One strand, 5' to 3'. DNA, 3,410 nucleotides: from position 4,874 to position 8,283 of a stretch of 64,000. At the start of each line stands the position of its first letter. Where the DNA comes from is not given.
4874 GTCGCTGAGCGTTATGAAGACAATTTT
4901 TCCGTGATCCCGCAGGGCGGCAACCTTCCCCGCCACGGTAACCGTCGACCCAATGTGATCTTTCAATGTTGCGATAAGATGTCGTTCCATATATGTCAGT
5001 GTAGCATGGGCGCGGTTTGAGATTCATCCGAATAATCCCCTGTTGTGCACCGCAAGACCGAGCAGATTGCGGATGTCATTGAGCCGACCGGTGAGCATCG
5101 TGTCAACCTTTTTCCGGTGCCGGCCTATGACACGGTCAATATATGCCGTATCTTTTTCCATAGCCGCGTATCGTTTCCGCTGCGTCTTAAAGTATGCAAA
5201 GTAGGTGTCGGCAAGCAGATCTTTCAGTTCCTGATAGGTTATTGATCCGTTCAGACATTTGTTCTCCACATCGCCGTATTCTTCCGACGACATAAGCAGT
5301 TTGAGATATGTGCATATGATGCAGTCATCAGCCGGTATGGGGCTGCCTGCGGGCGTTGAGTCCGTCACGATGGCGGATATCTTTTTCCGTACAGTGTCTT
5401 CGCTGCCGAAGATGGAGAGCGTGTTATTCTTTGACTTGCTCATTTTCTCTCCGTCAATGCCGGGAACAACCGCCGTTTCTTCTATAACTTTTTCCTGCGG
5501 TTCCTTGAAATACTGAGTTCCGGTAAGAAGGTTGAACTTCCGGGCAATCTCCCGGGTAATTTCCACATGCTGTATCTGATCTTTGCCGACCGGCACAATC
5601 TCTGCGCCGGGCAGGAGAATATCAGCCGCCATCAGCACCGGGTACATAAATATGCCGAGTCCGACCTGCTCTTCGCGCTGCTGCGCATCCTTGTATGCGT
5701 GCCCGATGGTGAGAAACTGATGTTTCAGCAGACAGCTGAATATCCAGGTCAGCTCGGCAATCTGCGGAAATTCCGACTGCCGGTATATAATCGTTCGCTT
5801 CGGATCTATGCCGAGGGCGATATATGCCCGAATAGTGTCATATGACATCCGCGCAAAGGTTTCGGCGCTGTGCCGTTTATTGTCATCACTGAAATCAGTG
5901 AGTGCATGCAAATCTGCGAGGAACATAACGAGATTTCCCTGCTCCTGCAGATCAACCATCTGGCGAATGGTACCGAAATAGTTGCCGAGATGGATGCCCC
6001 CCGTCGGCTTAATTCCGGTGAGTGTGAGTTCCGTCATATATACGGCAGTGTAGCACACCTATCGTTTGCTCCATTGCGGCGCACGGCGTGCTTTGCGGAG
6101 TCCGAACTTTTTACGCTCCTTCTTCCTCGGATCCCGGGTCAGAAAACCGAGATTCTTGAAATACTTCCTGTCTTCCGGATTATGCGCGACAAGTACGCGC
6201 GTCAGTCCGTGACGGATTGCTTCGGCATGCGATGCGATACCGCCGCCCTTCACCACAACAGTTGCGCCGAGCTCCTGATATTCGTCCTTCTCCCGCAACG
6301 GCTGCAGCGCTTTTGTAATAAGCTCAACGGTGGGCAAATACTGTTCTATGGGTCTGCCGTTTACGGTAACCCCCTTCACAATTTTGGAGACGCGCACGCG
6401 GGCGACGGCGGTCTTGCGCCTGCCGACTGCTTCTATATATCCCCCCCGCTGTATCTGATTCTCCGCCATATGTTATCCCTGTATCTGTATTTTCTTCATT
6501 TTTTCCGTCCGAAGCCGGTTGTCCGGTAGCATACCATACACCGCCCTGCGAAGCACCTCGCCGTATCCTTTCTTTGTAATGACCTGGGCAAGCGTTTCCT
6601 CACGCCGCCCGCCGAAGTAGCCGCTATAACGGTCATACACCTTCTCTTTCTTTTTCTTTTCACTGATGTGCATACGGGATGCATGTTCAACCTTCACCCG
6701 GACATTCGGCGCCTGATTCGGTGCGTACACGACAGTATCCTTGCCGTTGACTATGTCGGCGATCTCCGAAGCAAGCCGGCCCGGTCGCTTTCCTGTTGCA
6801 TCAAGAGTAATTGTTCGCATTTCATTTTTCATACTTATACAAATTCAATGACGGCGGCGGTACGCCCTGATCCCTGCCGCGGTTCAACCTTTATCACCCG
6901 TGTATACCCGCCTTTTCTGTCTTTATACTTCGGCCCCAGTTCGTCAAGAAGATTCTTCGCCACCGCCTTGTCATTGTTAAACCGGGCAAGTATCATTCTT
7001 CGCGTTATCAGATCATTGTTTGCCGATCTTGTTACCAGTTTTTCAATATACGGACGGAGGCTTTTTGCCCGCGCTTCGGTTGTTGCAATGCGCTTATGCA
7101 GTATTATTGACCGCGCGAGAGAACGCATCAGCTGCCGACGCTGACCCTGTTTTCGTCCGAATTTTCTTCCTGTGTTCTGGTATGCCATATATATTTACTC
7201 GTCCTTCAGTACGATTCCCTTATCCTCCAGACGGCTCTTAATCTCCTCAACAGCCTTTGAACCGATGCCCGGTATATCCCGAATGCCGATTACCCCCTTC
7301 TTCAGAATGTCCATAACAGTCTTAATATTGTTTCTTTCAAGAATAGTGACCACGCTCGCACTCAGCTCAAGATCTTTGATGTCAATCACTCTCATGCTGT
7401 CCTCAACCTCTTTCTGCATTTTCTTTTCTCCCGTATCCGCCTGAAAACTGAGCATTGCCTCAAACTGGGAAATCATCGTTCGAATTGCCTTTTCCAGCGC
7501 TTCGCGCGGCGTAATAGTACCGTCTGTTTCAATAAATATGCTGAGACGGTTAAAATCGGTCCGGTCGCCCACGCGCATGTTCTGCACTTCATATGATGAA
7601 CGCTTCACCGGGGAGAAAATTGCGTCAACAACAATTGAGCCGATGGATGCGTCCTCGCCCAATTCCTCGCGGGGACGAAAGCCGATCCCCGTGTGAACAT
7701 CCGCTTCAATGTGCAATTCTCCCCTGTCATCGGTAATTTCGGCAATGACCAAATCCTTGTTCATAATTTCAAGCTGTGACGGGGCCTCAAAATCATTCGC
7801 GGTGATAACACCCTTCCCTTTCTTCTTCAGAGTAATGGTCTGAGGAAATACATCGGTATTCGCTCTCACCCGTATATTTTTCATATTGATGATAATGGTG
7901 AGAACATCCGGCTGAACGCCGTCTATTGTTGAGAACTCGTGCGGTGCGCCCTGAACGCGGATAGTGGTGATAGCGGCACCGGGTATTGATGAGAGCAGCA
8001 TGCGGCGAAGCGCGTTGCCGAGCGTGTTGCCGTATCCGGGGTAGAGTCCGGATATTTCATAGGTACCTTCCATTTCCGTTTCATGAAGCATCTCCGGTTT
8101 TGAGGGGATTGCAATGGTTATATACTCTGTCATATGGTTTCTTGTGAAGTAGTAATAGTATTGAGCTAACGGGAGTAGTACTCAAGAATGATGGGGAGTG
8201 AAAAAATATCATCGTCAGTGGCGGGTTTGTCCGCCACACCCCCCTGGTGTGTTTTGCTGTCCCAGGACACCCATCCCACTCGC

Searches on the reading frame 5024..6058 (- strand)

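Call 80: search_protein_families(library=pfam, proteins=[window:5024-6058:-], max_evalue=0.00001)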
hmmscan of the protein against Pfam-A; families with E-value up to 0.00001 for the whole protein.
window:5024-6058:- (344 aa): 1 family
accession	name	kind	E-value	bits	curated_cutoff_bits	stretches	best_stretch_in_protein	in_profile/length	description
PF00579.31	tRNA-synt_1b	-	7.8e-54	183.4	21.1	1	13-290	9-291/292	tRNA synthetases class I (W and Y)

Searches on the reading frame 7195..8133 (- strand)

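Call 80: search_protein_families(library=pfam, proteins=[window:7195-8133:-], max_evalue=0.00001)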
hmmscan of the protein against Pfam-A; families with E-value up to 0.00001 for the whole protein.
window:7195-8133:- (312 aa): 4 families
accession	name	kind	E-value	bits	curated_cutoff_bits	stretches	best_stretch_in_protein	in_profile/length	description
PF01000.31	RNA_pol_A_bac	-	7.1e-27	94.4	33.9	1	58-174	1-119/119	RNA polymerase Rpb3/RpoA insert domain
PF01193.29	RNA_pol_L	-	3.4e-20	72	24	1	32-224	5-74/74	RNA polymerase Rpb3/Rpb11 dimerisation domain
PF03118.21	RNA_pol_A_CTD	-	1.7e-08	34.5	23.8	1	243-303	6-66/67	Bacterial RNA polymerase, alpha chain C terminal domain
PF13656.11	RNA_pol_L_2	-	1.5e-06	28.2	27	0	195-228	40-73/75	RNA polymerase Rpb3/Rpb11 dimerisation domain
